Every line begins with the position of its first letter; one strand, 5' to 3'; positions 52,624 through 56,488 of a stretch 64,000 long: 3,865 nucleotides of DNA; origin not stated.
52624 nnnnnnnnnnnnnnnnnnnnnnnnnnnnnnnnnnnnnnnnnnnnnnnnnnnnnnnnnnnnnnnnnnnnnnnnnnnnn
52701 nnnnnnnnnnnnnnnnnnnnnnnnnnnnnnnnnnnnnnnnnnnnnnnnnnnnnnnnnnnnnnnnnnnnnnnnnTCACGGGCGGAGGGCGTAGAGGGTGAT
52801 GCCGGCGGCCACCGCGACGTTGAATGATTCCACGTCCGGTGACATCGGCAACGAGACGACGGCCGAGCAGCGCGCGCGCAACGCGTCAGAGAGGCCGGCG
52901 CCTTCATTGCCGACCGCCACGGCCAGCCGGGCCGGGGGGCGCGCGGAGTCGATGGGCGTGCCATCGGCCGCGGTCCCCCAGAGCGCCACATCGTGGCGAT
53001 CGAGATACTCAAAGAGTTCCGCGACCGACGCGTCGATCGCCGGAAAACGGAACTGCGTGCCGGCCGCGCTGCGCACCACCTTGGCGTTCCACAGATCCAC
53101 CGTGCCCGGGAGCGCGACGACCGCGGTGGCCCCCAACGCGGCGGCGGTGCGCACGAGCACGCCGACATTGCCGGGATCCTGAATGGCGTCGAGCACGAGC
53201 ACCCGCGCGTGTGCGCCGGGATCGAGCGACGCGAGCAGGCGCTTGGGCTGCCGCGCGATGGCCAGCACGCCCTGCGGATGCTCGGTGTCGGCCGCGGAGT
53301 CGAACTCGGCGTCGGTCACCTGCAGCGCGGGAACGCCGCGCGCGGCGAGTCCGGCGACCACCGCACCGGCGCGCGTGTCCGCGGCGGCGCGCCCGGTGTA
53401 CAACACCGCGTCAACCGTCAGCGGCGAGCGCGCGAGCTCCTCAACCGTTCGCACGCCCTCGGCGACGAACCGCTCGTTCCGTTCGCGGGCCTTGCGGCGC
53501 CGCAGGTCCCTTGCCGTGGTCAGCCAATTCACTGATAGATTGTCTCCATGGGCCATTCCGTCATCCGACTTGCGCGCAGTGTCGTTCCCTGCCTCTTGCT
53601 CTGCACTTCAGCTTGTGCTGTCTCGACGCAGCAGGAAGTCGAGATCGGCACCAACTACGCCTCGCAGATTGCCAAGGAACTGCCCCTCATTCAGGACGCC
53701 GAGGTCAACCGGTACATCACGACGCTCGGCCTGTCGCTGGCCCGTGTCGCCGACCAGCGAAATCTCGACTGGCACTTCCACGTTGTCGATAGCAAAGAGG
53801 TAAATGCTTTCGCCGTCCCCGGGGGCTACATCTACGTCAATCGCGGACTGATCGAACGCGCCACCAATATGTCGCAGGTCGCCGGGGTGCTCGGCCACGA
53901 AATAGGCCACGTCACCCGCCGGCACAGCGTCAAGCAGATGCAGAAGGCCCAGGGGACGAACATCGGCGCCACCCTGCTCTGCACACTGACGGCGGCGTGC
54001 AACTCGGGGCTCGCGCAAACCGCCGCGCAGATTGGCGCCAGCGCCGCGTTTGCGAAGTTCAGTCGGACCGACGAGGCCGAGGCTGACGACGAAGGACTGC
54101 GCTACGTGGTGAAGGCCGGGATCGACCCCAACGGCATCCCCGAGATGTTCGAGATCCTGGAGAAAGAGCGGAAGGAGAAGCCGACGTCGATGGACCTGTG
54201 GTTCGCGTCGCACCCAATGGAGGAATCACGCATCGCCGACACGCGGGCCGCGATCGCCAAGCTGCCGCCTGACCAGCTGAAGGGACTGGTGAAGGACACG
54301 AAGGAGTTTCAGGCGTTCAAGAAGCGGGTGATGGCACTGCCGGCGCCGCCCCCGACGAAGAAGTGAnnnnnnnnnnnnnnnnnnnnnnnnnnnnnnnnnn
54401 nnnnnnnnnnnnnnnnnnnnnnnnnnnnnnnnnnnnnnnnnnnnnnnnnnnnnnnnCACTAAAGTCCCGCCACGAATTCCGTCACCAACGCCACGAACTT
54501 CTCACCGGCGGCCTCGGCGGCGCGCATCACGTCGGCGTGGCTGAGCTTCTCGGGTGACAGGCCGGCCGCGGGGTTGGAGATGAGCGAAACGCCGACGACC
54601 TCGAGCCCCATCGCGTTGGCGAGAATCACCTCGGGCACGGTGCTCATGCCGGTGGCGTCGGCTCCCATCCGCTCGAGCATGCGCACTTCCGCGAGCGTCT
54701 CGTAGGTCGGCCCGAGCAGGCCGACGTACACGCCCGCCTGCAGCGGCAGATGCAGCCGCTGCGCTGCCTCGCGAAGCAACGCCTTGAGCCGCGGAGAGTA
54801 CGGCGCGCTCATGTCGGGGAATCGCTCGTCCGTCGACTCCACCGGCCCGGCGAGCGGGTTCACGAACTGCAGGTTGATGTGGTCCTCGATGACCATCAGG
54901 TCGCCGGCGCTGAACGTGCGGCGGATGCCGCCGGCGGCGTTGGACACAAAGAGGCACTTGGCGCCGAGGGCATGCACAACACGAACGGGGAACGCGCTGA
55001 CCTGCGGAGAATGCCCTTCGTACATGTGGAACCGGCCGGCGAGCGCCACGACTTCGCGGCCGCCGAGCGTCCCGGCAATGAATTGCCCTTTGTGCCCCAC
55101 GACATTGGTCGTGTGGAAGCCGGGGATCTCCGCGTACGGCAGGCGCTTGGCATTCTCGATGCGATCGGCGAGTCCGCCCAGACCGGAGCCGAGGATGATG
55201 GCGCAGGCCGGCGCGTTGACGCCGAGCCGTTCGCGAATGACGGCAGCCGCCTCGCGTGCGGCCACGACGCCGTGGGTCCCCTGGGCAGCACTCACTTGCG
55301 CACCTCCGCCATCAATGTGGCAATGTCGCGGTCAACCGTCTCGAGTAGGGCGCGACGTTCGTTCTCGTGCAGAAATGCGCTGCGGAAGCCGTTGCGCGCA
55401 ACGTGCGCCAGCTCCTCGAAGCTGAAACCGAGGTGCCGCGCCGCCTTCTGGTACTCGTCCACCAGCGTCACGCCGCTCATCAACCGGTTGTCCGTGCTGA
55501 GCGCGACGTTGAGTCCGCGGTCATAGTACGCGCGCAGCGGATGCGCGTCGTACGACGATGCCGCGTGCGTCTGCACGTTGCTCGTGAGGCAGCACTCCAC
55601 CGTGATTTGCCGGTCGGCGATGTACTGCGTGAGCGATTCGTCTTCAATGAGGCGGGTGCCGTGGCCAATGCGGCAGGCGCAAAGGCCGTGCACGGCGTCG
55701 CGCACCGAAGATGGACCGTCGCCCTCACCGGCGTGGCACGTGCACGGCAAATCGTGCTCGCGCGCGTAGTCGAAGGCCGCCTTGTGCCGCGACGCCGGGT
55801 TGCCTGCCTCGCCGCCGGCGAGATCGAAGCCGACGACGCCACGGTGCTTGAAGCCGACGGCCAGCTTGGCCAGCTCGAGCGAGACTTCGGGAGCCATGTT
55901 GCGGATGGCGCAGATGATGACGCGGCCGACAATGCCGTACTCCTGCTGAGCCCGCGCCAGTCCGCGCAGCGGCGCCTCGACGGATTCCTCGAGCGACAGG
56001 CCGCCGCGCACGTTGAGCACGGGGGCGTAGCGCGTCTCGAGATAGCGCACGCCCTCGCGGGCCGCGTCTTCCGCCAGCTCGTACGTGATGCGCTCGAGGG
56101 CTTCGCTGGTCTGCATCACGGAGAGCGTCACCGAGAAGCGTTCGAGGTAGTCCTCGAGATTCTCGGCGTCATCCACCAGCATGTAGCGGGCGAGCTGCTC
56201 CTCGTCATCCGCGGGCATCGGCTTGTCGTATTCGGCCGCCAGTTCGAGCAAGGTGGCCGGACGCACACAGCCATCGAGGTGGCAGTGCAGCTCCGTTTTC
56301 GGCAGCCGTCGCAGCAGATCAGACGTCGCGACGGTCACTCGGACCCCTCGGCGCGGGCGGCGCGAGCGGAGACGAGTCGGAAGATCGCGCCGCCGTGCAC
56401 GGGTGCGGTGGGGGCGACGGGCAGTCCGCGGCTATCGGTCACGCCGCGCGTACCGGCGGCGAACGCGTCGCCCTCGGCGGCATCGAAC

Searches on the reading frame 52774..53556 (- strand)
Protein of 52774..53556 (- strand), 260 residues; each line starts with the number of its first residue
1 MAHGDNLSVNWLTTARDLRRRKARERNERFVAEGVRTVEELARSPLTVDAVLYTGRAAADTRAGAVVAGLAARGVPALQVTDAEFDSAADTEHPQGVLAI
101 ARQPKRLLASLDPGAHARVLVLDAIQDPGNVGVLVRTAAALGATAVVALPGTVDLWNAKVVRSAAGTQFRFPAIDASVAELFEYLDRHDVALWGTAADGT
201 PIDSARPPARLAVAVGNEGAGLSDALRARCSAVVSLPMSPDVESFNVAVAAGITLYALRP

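Call 103: search_protein_families(library=pfam, proteins=[window:52774-53556:-], max_evalue=0.00001)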
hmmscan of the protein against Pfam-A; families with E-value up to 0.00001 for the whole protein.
window:52774-53556:- (260 aa): 3 families
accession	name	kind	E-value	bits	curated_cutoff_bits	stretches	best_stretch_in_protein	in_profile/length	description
PF00588.24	SpoU_methylase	-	3e-34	118.6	29.7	1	119-256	3-142/142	SpoU rRNA Methylase family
PF22435.1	MRM3-like_sub_bind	-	1.6e-15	57.7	27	1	15-99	7-84/84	MRM3-like substrate binding domain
PF08032.17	SpoU_sub_bind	-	2.8e-09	37.6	22.8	1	32-105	2-74/76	RNA 2'-O ribose methyltransferase substrate binding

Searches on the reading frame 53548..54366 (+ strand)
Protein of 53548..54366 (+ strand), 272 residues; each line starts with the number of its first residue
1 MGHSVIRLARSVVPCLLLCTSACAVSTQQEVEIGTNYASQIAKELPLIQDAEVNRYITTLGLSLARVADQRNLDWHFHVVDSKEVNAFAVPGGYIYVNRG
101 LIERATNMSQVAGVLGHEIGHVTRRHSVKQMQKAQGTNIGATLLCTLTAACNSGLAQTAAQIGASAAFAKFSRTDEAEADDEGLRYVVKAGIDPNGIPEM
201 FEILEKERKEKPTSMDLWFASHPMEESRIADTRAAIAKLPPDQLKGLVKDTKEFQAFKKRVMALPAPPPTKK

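Call 103: search_protein_families(library=pfam, proteins=[window:53548-54366:+], max_evalue=0.00001)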
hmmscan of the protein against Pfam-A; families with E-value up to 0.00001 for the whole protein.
window:53548-54366:+ (272 aa): 1 family
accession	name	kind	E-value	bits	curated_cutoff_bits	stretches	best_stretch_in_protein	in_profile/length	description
PF01435.24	Peptidase_M48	-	2.8e-33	115.7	20.3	1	54-233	4-183/186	Peptidase family M48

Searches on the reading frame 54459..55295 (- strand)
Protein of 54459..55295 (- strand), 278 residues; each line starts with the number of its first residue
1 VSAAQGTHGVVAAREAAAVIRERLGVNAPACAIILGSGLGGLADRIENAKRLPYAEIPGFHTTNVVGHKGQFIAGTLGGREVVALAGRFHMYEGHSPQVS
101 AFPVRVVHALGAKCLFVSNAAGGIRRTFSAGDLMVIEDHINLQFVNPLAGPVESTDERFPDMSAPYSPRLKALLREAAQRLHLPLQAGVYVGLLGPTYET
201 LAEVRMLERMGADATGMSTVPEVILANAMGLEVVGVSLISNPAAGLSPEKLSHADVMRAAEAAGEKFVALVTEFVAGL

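Call 103: search_protein_families(library=pfam, proteins=[window:54459-55295:-], max_evalue=0.00001)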
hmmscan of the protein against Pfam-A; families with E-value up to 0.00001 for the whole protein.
window:54459-55295:- (278 aa): 1 family
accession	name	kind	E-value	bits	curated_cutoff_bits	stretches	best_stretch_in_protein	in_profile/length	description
PF01048.26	PNP_UDP_1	-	2.2e-52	178.2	25.1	1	32-276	3-233/233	Phosphorylase superfamily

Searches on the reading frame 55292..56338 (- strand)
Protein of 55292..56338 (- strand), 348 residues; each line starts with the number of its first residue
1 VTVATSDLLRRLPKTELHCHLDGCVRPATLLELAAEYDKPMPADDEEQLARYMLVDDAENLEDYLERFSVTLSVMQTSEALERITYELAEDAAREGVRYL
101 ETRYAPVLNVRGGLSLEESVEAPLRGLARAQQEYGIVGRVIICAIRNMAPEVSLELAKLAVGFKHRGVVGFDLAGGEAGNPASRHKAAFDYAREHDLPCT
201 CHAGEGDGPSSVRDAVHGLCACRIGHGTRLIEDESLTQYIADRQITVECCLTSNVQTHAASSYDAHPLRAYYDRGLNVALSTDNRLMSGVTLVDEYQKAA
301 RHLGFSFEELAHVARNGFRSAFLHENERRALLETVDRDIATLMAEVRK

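Call 103: search_protein_families(library=pfam, proteins=[window:55292-56338:-], max_evalue=0.00001)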
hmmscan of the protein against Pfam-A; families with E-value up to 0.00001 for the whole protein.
window:55292-56338:- (348 aa): 2 families
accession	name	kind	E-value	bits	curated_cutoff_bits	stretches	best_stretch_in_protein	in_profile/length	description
PF00962.28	A_deaminase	-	1.6e-101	340.1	27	1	13-336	1-328/330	Adenosine deaminase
PF19326.5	AMP_deaminase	-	1.4e-07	30.8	27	1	219-328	472-583/630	AMP deaminase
